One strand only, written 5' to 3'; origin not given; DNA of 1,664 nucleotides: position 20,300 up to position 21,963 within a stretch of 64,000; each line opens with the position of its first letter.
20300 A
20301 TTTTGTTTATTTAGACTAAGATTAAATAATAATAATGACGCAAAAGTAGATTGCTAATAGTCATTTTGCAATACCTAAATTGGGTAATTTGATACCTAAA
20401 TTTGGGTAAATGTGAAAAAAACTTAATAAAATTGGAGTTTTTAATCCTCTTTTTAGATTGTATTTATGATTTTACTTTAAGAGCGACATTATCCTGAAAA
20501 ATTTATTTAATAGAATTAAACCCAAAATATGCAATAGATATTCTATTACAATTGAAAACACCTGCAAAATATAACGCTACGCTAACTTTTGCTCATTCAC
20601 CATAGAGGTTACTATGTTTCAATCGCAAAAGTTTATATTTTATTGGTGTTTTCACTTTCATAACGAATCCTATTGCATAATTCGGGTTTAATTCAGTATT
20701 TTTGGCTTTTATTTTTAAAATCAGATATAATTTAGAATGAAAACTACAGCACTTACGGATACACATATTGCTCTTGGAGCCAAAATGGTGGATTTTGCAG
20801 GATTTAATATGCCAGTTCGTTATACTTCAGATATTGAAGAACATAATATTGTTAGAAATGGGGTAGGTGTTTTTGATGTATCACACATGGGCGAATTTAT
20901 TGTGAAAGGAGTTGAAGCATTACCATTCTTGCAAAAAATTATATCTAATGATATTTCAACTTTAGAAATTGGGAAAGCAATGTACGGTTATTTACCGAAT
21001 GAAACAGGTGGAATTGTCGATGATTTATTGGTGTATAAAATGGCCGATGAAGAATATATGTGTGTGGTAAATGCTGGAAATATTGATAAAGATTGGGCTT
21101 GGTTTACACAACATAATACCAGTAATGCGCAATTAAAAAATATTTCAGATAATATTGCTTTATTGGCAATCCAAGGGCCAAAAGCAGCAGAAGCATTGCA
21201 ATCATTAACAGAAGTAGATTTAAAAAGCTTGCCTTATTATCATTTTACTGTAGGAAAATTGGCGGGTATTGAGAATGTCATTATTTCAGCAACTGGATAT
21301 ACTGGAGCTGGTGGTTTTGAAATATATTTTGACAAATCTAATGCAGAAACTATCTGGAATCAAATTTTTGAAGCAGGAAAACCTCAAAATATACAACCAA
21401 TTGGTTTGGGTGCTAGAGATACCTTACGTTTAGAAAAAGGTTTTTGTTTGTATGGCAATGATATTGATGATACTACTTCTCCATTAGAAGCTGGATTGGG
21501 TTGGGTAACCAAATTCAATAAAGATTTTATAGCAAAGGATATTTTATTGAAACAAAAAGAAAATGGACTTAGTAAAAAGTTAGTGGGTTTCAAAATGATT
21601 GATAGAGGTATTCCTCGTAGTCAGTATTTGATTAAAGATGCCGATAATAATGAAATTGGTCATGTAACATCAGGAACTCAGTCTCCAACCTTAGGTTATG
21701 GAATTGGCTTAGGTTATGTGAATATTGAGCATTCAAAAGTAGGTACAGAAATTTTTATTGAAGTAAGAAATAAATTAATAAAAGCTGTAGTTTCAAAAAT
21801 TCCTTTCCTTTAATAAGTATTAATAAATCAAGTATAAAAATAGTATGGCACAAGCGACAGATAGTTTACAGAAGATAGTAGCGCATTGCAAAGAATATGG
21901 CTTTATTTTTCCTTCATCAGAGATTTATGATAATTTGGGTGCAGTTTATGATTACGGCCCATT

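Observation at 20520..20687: Dispersed 168-bp non-coding element with IS982-like ends (candidate new MITE family)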

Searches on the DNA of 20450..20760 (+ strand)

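Call 27: search_dna_similar(query=window:20515-20692:+, collection=plasmids, mode=distant, max_evalue=1, max_rows=30)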
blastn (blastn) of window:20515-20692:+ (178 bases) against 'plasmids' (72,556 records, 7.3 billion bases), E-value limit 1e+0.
Records with a match: 10; places in all: 10; records where one place covers at least 80% of the query: 1.
Best place of each record, by identity: >=99% 9; 60-80% 1.
By first word of the organism name: Escherichia 9; Microscilla 1.
By predicted mobility (MOB-suite, as given by PLSDB): conjugative 9; mobilizable 1.
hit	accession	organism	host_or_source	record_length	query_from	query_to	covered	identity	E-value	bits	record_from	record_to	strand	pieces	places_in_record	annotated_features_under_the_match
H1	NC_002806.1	Microscilla sp. PRE1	-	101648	11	176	93%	67.7%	3e-3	49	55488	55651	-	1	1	none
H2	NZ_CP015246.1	Escherichia coli O91 str. RM7190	pig feces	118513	113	134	12%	100.0%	5e-1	41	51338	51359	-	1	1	none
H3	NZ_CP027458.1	Escherichia coli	-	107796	113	134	12%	100.0%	5e-1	41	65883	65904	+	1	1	none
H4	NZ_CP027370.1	Escherichia coli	Homo sapiens,stool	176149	113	134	12%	100.0%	5e-1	41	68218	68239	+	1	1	none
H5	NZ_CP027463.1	Escherichia coli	-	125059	113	134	12%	100.0%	5e-1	41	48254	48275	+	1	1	none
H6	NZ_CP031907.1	Escherichia coli O91:H21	Homo sapiens,Clinical: Human (Homo ...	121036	113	134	12%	100.0%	5e-1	41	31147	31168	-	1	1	none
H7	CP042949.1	Escherichia coli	-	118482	113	134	12%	100.0%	5e-1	41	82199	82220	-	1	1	none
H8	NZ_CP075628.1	Escherichia coli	Homo sapiens,stool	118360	113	134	12%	100.0%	5e-1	41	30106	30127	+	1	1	none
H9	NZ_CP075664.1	Escherichia coli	Homo sapiens,stool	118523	113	134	12%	100.0%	5e-1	41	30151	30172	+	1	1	none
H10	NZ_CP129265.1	Escherichia coli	Homo sapiens,anal swab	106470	113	134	12%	100.0%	5e-1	41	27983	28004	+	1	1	none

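Call 34: get_annotated_region(hit=H1, flank=6000)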
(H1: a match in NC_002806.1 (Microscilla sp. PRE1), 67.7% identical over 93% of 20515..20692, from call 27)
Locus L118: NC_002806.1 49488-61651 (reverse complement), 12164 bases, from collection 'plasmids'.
description: Microscilla sp. PRE1 plasmid pSD15, complete sequence
organism: Microscilla sp. PRE1 (NCBI taxid 155537)
taxonomy: Bacteria; Bacteroidota; Cytophagia; Cytophagales; Microscillaceae; Microscilla; Microscilla sp. PRE1
host: -; source: -; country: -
typing (MOB-suite, as given by PLSDB): mobilizable; replicon rep_cluster_217; relaxase MOBP
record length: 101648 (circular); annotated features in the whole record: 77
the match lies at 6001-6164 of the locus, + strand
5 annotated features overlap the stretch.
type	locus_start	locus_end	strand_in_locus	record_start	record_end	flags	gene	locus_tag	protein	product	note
CDS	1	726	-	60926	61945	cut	-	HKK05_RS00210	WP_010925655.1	alcohol dehydrogenase catalytic domain-containing protein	-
CDS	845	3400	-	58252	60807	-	-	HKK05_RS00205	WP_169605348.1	sugar-binding domain-containing protein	GO:0005975 - carbohydrate metabolic process [Evidence IEA]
CDS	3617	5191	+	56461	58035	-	-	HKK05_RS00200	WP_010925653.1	transcriptional regulator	-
CDS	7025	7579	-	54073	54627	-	-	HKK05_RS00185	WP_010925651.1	zinc-binding dehydrogenase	-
CDS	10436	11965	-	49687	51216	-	-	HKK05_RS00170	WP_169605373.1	arylsulfatase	-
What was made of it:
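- One copy sits on Microscilla plasmid pSD15 (calls 27, 34).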

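Call 40: search_rna_families(source=window, start=20450, end=20760, threshold=evalue, max_evalue=10)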
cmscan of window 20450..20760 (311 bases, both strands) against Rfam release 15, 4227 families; matches with E-value up to 10: 7.
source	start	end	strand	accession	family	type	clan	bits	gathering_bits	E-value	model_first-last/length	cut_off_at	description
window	20514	20691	-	RF03601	MIR7993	Gene; miRNA;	-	35.9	100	3.3e-05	1-138/138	no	MIR7993 microRNA precursor family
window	20457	20535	+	RF01287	snoR27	Gene; snRNA; snoRNA; CD-box;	CL00079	23.4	41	0.26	1-94/94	no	Small nucleolar RNA snoR27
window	20616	20667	+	RF01373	CRISPR-DR60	Gene; CRISPR;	-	20.2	45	0.29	1-37/37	no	CRISPR RNA direct repeat element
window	20458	20531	-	RF01987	ZEB2_AS1_4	Gene; lncRNA;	-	19.4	50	8.3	1-78/78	no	ZEB2 antisense RNA 1 conserved region 4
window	20714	20744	-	RF01358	CRISPR-DR39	Gene; CRISPR;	-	19.2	39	2.4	1-31/31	no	CRISPR RNA direct repeat element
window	20714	20744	+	RF01326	CRISPR-DR13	Gene; CRISPR;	-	17.3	37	3.5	1-30/30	no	CRISPR RNA direct repeat element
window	20702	20716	+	RF02162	XIST_A_REPEAT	Gene; sRNA;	-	12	33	6.9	1-37/37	no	XIST RNA A repeat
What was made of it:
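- On Any curated RNA family (Rfam 15): The best sub-threshold hit is a generic long hairpin (MIR7993) at 35.9 bits against a threshold of 100 (call 40).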

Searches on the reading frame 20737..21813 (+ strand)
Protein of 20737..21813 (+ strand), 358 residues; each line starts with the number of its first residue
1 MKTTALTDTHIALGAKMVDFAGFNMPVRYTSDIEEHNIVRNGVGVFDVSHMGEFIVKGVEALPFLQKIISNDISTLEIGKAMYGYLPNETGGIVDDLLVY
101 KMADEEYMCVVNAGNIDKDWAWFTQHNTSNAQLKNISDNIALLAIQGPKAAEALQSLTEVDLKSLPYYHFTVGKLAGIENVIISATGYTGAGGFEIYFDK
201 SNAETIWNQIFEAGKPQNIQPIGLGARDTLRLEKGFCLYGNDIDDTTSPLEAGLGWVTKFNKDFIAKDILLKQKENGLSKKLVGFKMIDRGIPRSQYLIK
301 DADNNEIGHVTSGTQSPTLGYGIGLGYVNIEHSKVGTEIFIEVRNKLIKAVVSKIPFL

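Call 83: find_encoding_contigs(protein=window:20737-21813:+, flank=1500, max_places=8)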
Protein window:20737-21813:+ (358 aa): no gene with exactly this product is on record in the collection.

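Call 84: find_homologous_proteins(query=window:20737-21810:+, max_evalue=1e-80)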
Query window:20737-21810:+ (358 aa): 8000 proteins with E <= 1e-80 among 8000 candidates; the best 120 are listed.
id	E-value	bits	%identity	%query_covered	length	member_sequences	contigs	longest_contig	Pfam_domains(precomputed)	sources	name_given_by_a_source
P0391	1.0e-234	796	98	100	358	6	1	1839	PF01571.27,PF08669.18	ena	-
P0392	1.2e-228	776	95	100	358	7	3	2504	PF01571.27,PF08669.18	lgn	-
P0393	1.3e-228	776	94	100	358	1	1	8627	PF01571.27,PF08669.18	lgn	-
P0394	2.6e-207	706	87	100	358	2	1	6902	PF01571.27,PF08669.18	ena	-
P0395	8.4e-200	681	83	100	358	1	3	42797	PF01571.27,PF08669.18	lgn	-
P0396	1.5e-196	670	82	100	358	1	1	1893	PF01571.27,PF08669.18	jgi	jgi:aminomethyltransferase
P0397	2.1e-193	660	80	100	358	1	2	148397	PF01571.27,PF08669.18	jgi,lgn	jgi:aminomethyltransferase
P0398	1.1e-192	658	80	100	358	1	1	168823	PF01571.27,PF08669.18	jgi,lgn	jgi:aminomethyltransferase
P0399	2.5e-192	656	80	100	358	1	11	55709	PF01571.27,PF08669.18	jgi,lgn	jgi:aminomethyltransferase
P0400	1.3e-191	654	80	100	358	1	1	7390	PF01571.27,PF08669.18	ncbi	-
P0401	1.4e-191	654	80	100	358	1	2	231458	PF01571.27,PF08669.18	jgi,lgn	jgi:aminomethyltransferase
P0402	5.0e-191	652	79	100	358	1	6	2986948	PF01571.27,PF08669.18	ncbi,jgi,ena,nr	ncbi:MAG: glycine cleavage system aminomethyltransferase GcvT [Sphingobacteriales bacterium]|jgi:ami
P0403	1.5e-190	651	79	100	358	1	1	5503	PF01571.27,PF08669.18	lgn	-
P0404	8.6e-190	648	79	100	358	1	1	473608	PF01571.27,PF08669.18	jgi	jgi:aminomethyltransferase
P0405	5.3e-189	645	78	100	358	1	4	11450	PF01571.27,PF08669.18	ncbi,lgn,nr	ncbi:MAG: glycine cleavage system aminomethyltransferase GcvT [Chitinophagales bacterium]|nr:glycine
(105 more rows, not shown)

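Call 85: find_encoding_contigs(protein=P0393, flank=2500, max_places=2)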
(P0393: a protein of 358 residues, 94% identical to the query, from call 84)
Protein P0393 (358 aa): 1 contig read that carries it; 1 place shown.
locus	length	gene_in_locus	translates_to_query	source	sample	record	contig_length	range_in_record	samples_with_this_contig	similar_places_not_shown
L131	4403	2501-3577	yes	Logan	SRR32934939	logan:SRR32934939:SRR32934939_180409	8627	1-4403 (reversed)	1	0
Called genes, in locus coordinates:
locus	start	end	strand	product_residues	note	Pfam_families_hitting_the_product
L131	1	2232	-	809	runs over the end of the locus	PF08308:PEGA (faint), PF07715:Plug, PF00593:TonB_dep_Rec_b-barrel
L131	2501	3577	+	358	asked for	PF01571:GCV_T, PF08669:GCV_T_C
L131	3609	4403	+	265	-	?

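Call 86: find_encoding_contigs(protein=P0391, flank=2500, max_places=2)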
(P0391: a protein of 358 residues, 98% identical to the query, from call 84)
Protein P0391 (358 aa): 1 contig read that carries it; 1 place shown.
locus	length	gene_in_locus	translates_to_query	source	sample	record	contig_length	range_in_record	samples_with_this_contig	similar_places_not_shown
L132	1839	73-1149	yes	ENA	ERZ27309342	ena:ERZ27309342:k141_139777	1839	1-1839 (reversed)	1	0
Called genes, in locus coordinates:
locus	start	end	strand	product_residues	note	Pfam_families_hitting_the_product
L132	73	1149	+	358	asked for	PF01571:GCV_T, PF08669:GCV_T_C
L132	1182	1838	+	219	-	?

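Call 87: find_encoding_contigs(protein=P0394, flank=2500, max_places=2)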
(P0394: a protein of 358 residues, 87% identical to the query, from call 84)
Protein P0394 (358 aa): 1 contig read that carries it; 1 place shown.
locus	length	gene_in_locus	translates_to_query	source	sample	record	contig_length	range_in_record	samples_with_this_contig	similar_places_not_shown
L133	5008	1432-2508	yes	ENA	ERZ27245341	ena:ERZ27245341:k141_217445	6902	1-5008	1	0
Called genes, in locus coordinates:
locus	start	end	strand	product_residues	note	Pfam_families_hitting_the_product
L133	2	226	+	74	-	?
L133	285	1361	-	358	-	-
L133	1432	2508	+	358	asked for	PF01571:GCV_T, PF08669:GCV_T_C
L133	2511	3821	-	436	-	PF03109:ABC1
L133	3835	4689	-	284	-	PF00158:Sigma54_activat (weak), PF13401:AAA_22 (weak), PF00004:AAA, PF07724:AAA_2 (weak), PF07728:AAA_5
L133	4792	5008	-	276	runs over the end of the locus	PF19458:DUF5995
